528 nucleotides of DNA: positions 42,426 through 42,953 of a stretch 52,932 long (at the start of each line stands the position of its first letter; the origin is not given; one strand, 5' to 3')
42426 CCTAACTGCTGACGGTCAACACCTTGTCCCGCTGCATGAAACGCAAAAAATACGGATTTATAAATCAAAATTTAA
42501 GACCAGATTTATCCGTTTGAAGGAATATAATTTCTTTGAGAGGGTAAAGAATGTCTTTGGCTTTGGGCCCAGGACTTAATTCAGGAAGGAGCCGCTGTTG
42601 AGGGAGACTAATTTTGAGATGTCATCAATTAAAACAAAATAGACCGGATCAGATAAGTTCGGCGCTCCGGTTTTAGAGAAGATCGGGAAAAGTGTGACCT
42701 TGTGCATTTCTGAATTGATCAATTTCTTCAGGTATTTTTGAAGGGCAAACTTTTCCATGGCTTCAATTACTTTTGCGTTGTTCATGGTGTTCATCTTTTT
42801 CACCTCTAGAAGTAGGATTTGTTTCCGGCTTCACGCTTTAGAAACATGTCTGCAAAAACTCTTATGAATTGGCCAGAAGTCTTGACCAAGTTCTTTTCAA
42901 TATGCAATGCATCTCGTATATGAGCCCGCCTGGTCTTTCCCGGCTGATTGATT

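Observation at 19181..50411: Six dispersed copies of one sigma28(FliA/SigD)-like promoter motif, each aimed at an orphan gene: a regulon of unknown function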

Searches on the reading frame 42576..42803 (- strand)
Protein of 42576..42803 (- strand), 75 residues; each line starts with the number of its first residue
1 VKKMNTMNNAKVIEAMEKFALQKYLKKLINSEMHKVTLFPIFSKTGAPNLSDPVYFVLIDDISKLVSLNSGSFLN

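Call 9: search_protein_families(library=pfam, proteins=[window:42576-42803:-], max_evalue=0.01)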
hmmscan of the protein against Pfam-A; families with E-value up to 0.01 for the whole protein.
window:42576-42803:- (75 aa): 0 families

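Call 10: search_protein_families(library=ncbifam, proteins=[window:42576-42803:-], max_evalue=0.01)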
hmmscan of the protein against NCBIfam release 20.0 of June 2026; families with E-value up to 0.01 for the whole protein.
window:42576-42803:- (75 aa): 0 families

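Call 76: search_protein_families(library=padloc, proteins=[window:42576-42794:-], max_evalue=0.01)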
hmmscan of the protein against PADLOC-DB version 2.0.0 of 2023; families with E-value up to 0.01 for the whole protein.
window:42576-42794:- (72 aa): 0 families

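Call 100: search_protein_families(library=pfam, proteins=[window:42576-42794:-], max_evalue=10)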
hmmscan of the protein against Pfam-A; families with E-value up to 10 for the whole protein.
window:42576-42794:- (72 aa): 0 families
